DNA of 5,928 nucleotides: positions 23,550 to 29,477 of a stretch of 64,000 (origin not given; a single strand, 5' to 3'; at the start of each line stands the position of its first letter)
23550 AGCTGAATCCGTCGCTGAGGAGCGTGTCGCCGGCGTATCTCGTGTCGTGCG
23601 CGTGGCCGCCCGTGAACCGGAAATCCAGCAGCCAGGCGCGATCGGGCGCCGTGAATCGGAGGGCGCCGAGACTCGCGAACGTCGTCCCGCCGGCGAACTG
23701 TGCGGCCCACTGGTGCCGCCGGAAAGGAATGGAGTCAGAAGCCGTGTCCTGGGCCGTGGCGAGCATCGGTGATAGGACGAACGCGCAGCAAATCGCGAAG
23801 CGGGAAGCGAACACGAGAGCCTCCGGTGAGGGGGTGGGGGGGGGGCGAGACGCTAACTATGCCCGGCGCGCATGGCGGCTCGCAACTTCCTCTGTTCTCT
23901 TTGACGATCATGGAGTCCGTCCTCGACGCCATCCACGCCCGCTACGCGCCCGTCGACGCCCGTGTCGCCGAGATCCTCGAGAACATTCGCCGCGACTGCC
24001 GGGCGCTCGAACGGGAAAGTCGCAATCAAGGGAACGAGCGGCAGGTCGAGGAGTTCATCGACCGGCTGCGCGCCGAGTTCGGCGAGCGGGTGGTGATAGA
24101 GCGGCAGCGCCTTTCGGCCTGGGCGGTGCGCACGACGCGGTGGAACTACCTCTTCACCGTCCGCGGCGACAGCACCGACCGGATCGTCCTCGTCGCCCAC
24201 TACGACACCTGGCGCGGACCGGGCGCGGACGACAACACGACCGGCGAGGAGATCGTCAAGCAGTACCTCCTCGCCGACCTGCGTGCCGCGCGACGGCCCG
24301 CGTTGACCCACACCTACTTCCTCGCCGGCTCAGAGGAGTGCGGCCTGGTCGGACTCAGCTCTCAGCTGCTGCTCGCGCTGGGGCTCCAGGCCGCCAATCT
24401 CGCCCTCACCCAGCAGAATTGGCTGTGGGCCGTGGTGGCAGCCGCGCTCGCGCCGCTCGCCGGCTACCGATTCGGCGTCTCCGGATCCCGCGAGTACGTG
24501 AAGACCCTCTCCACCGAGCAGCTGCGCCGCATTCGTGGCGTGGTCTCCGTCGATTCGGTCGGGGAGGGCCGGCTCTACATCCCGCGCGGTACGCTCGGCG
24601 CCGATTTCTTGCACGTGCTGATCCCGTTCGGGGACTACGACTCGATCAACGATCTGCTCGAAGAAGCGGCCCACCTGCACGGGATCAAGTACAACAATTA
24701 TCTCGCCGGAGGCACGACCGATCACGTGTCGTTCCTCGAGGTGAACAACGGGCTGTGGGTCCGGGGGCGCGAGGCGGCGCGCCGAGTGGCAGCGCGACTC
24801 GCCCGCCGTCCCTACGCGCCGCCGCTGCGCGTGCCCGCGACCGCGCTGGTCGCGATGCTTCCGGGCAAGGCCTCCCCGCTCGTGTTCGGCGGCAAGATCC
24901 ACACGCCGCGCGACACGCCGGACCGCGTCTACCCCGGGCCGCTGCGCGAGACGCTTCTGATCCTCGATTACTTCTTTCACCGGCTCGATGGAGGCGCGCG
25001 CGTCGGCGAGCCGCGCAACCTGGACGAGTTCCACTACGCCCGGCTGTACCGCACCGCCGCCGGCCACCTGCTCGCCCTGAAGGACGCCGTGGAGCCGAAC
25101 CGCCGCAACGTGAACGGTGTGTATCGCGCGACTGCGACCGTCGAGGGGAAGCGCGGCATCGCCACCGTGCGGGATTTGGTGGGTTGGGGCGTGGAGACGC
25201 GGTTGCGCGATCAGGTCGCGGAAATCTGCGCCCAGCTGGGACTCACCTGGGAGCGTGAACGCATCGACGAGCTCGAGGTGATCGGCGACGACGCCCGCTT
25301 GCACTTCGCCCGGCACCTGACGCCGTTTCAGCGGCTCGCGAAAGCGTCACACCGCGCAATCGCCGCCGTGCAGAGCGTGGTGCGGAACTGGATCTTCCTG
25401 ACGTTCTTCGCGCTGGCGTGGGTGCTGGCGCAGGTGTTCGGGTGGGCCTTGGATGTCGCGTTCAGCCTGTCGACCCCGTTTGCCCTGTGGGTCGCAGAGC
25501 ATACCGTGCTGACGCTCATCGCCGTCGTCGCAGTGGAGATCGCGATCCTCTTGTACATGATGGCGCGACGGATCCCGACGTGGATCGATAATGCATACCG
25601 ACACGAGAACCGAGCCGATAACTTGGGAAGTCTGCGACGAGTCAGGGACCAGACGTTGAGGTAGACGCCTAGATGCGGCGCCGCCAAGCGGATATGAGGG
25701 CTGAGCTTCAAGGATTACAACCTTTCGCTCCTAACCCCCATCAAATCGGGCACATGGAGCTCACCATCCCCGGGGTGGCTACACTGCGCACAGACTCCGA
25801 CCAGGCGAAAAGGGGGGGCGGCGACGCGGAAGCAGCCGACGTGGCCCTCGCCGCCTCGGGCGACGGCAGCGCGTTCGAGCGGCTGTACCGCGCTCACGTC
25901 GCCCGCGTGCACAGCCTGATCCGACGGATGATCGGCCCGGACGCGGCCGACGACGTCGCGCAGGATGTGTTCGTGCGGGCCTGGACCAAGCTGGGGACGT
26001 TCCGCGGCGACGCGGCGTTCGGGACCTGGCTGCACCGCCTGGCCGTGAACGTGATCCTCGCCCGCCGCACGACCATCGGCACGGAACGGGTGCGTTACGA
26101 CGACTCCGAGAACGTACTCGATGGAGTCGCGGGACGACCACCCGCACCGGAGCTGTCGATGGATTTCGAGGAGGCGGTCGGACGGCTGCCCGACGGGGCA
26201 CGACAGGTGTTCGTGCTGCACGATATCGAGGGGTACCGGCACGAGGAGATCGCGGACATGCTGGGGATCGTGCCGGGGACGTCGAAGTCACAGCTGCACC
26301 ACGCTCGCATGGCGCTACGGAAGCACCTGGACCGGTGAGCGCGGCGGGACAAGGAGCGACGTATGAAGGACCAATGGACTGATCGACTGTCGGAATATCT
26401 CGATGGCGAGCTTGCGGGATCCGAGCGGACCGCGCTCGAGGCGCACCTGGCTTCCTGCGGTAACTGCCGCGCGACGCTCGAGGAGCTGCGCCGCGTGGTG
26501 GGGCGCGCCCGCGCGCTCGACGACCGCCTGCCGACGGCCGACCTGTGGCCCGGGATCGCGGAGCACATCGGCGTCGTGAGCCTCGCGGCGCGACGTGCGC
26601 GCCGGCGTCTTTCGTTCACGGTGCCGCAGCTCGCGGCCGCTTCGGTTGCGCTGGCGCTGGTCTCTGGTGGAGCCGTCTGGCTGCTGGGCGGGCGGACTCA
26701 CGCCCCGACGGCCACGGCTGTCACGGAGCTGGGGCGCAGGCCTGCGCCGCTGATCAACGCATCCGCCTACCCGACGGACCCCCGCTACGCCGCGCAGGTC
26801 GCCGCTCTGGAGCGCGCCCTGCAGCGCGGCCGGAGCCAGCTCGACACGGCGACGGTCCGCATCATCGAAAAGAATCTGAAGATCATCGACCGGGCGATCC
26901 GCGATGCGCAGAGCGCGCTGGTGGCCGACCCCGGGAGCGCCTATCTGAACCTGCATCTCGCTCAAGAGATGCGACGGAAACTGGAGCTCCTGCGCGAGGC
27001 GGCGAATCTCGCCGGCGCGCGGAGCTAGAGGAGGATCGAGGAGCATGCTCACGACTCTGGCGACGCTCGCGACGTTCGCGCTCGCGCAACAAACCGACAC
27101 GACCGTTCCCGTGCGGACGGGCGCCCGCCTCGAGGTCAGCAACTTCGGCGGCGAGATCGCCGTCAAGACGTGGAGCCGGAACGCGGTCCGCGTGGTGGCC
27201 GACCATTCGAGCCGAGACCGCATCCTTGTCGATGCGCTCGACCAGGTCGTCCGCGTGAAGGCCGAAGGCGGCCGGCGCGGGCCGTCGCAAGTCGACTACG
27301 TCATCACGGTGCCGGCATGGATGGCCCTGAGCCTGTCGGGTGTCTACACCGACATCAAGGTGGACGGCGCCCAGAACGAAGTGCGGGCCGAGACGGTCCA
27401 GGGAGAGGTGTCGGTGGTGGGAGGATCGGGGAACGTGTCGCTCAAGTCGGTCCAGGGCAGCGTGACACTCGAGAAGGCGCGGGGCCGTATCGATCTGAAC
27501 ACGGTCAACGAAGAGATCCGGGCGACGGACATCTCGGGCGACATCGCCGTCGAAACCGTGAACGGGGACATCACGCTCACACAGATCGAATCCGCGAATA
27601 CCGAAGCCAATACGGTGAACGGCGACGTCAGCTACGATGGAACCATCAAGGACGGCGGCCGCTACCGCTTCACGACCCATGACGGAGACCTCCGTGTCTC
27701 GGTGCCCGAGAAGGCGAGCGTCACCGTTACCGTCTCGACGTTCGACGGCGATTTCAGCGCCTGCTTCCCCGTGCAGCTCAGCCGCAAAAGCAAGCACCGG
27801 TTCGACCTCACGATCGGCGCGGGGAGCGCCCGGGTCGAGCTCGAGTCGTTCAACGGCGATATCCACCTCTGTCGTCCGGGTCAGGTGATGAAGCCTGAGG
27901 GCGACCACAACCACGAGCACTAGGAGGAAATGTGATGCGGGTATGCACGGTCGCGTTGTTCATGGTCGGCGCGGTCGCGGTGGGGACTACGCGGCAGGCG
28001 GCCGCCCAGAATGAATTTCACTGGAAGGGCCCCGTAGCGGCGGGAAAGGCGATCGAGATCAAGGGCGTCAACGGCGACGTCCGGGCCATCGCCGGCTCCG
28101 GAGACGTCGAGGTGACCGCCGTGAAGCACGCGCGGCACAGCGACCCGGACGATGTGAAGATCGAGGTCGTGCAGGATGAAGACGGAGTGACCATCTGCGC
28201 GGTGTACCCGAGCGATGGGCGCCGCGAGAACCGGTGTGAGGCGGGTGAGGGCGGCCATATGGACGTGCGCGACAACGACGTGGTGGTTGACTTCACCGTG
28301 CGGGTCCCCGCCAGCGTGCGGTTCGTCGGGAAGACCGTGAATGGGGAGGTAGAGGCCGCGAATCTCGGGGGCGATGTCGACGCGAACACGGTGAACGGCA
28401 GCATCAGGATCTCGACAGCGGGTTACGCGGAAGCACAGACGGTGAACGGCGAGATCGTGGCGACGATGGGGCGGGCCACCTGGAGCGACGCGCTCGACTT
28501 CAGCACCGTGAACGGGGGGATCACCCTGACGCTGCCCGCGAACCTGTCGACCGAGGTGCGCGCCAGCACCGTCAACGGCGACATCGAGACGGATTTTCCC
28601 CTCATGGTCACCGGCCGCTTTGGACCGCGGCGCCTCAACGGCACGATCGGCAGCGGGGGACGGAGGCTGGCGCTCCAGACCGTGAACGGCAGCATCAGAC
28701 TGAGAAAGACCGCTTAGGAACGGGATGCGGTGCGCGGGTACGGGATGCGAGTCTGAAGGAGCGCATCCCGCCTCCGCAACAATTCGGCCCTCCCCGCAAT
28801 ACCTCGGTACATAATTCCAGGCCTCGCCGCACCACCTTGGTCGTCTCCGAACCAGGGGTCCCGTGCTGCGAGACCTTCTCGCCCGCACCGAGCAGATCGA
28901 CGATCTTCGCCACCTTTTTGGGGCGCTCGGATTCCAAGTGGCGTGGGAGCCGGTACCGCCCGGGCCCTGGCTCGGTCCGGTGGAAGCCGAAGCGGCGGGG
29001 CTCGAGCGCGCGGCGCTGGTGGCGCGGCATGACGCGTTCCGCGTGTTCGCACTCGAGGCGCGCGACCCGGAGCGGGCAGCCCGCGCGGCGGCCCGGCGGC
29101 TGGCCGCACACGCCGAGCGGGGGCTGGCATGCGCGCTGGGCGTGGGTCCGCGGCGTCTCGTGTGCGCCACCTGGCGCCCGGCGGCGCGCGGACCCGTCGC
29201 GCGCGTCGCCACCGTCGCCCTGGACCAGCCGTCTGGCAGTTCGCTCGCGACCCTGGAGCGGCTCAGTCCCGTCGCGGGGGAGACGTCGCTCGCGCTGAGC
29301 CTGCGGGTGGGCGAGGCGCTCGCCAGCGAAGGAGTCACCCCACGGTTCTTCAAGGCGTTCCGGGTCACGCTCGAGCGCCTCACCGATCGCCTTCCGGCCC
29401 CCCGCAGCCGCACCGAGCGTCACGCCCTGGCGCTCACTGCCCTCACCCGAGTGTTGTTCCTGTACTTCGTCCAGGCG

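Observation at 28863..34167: Coupled N6-adenine methyltransferase + SNF2 helicase pair without any other known defence-system partner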

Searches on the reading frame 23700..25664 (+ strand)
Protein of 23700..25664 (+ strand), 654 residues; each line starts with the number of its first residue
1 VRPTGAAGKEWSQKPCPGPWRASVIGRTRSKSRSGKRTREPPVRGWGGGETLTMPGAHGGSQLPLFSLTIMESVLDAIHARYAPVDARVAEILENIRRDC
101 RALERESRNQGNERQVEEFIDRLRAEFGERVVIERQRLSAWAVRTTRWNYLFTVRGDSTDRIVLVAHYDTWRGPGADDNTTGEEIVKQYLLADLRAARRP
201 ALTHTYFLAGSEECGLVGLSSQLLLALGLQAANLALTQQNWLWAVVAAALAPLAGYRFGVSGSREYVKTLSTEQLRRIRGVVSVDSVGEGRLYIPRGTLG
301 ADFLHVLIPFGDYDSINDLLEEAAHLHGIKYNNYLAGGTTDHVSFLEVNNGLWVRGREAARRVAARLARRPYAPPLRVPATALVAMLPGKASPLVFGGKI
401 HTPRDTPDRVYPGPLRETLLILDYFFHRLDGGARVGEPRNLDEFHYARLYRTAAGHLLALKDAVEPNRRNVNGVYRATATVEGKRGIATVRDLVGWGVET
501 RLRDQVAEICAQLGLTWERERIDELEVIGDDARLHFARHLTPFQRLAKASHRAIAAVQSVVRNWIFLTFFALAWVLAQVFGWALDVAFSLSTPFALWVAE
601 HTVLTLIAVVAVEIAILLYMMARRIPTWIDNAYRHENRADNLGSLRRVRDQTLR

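Call 11: search_protein_families(library=pfam, proteins=[window:23700-25664:+], max_evalue=0.001)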
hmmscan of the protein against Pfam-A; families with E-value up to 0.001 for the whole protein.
window:23700-25664:+ (654 aa): 1 family
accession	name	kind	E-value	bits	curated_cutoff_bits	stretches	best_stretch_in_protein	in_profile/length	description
PF04389.22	Peptidase_M28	-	3.8e-09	37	21.3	1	150-416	2-183/193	Peptidase family M28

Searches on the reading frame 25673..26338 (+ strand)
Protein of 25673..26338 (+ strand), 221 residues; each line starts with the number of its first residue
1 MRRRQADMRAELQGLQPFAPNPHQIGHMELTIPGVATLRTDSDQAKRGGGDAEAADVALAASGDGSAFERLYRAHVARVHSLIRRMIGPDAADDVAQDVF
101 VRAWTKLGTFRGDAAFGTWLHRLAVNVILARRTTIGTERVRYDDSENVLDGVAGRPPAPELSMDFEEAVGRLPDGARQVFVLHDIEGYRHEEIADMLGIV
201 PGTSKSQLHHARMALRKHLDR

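Call 11: search_protein_families(library=pfam, proteins=[window:25673-26338:+], max_evalue=0.001)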
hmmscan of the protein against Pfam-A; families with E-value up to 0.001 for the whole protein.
window:25673-26338:+ (221 aa): 4 families
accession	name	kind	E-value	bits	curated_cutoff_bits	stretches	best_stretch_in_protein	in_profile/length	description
PF08281.18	Sigma70_r4_2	-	1e-14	54.3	25.7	1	163-215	2-54/54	Sigma-70, region 4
PF04542.20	Sigma70_r2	-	1.2e-13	51.1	24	1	71-130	1-63/71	Sigma-70 region 2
PF04545.22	Sigma70_r4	-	5.2e-07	29.5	24.1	1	170-217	3-50/50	Sigma-70, region 4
PF07638.17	Sigma70_ECF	-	9.3e-05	22.8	21.1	1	151-220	117-184/185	ECF sigma factor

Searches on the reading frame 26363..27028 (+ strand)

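Call 11: search_protein_families(library=pfam, proteins=[window:26363-27028:+], max_evalue=0.001)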
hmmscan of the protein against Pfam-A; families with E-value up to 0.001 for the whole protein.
window:26363-27028:+ (221 aa): 1 family
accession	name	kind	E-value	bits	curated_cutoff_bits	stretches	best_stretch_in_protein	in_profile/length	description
PF13490.11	zf-HC2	-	1.2e-12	48.1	22.2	1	4-36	3-35/35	Putative zinc-finger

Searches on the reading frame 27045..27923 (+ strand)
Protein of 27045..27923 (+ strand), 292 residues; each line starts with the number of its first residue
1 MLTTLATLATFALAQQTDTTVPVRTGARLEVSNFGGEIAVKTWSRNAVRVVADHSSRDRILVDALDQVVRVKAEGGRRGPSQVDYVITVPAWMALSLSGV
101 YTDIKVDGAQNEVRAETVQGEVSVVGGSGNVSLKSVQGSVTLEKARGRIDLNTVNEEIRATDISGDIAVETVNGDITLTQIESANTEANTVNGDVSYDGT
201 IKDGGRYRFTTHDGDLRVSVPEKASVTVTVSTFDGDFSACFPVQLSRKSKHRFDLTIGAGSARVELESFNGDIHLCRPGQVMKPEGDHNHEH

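Call 11: search_protein_families(library=pfam, proteins=[window:27045-27923:+], max_evalue=0.001)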
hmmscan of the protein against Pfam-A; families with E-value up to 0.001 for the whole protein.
window:27045-27923:+ (292 aa): 2 families
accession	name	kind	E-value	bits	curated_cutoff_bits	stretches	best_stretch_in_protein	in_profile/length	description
PF13349.12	DUF4097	-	4.3e-19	69.3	22.9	1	111-275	78-246/247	Toastrack DUF4097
PF01203.25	T2SSN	-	8.1e-05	23.2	29.6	1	116-261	62-186/211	Type II secretion system (T2SS), protein N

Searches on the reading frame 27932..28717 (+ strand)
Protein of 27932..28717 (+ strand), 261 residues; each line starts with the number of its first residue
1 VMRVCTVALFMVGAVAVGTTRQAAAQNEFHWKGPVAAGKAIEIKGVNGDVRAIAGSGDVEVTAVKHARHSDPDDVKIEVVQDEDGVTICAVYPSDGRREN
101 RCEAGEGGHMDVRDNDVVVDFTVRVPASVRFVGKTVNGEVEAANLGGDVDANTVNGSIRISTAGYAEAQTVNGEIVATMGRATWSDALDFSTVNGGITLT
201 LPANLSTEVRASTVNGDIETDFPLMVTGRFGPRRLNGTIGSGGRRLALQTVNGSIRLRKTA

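Call 11: search_protein_families(library=pfam, proteins=[window:27932-28717:+], max_evalue=0.001)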
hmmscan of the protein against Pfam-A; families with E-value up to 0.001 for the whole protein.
window:27932-28717:+ (261 aa): 1 family
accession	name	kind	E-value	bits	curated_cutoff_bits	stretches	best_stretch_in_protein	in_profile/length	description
PF13349.12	DUF4097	-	4.3e-10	39.8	22.9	1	149-257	139-246/247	Toastrack DUF4097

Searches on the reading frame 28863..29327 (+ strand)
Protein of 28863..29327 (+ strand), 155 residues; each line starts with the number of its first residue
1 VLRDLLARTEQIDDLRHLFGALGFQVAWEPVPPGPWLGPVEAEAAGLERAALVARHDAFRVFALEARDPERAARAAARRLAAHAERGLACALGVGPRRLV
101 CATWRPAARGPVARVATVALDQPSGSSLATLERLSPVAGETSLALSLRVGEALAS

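Call 54: predict_structure(alignment_id=A3)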
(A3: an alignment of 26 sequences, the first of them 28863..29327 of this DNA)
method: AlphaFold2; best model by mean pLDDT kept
length: 155 residues; sequences in the alignment: 26
mean_pLDDT: 94.5   pTM: 0.89
mean pLDDT of the five models: 94.5, 94.0, 93.6, 91.1, 90.8
residues with pLDDT >= 90: 138; 70-90: 17; 50-70: 0; < 50: 0
segments of 3 or more residues with pLDDT < 50: none
pLDDT, mean of each block of 10 residues (from residue 1): 90 95 97 94 95 97 96 97 96 91 92 94 93 95 96 91
secondary structure, 60 per line:
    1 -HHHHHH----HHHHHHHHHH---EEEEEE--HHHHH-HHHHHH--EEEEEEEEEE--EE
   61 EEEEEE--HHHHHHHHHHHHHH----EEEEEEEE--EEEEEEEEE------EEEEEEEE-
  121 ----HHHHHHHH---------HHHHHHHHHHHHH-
elements in order: H2-7 H12-21 E25-30 H33-37 H39-44 E47-56 E59-66 H69-82 E87-94 E97-105 E112-119 H125-132 H142-154

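Call 56: fold_search(model_id=the predicted structure, library=pdb)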
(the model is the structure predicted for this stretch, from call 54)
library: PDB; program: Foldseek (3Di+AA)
matches with E <= 10: 363; with E <= 0.001: 0
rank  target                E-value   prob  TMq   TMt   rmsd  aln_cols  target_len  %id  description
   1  3bt7_A                4.2e-02  0.72  0.32  0.15  10.7       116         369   10  Structure of E. coli 5-Methyluridine Methyltransferase TrmA in complex with 19 nucleotide T-arm analogue (released 2008-04-29)
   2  2zvf_F                2.6e-01  0.38  0.26  0.24   6.1        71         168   22  Crystal structure of Archaeoglobus fulgidus alanyl-tRNA synthetase C-terminal dimerization domain (released 2009-06-30)
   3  1rxx_D                2.9e-01  0.30  0.29  0.14   5.3       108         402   10  Structure of arginine deiminase (released 2004-01-13)
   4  5vzg_A                3.1e-01  0.07  0.18  0.11  15.3       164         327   13  Pre-catalytic ternary complex of human Polymerase Mu (W434H) mutant with incoming nonhydrolyzable UMPNPP (released 2017-07-05)
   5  6ak8_A                3.9e-01  0.06  0.18  0.10  15.5       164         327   13  Pre-catalytic Ternary Complex of Human DNA Polymerase Mu with Templating Adenine and Incoming Ca-8oxodGTP (released 2019-05-29)
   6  5vzd_A                4.7e-01  0.06  0.18  0.11  15.5       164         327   13  Pre-catalytic ternary complex of human Polymerase Mu (W434A) mutant with incoming nonhydrolyzable UMPNPP (released 2017-07-05)
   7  8j1c_C                4.7e-01  0.02  0.13  0.08  16.5       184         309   17  Structure of amino acid dehydrogenase in complex with NADP (released 2023-08-16)
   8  5vz7_A                5.0e-01  0.06  0.18  0.11  15.4       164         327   13  Pre-catalytic ternary complex of human Polymerase Mu (G433A) mutant with incoming nonhydrolyzable UMPNPP (released 2017-07-05)
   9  1rxx_B                5.3e-01  0.20  0.29  0.14   5.8       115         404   11  Structure of arginine deiminase (released 2004-01-13)
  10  5vza_A                5.3e-01  0.06  0.18  0.11  15.5       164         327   13  Pre-catalytic ternary complex of human Polymerase Mu (G433S) mutant with incoming nonhydrolyzable UMPNPP (released 2017-07-05)
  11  5txz_A                5.3e-01  0.06  0.18  0.10  15.3       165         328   13  DNA Polymerase Mu Reactant Complex, 100mM Mg2+ (15 min) (released 2017-08-30)
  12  9e77_F                5.6e-01  0.23  0.24  0.15   4.4        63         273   10  Cryo-EM structure of CSN-N8 in complex with CSN5i-3 (released 2025-12-03)
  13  4udk_C                5.6e-01  0.09  0.19  0.11  10.3       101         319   16  Crystal structure of b-1,4-mannopyranosyl-chitobiose phosphorylase at 1.76 Angstrom from unknown human gut bacteria (U (released 2015-05-27)
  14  4fpp_A                5.6e-01  0.06  0.19  0.16  12.0       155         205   14  Bacterial phosphotransferase (released 2012-09-12)
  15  5tyd_A                5.6e-01  0.06  0.18  0.11  15.5       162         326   13  DNA Polymerase Mu Reactant Complex, 10 mM Mg2+ (45 min) (released 2017-08-30)
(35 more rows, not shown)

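Call 82: search_solved_structures(query=A3, max_evalue=10)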
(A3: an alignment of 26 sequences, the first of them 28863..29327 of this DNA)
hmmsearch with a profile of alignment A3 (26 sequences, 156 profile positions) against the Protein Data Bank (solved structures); distinct sequences matched with E-value up to 10: 1.
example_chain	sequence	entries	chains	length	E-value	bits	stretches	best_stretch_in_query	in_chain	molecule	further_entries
6ydp_Bm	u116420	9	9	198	0.79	13.1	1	73-112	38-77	Mitochondrial ribosomal protein L50 | 39S ribosomal protein L50, mitochondrial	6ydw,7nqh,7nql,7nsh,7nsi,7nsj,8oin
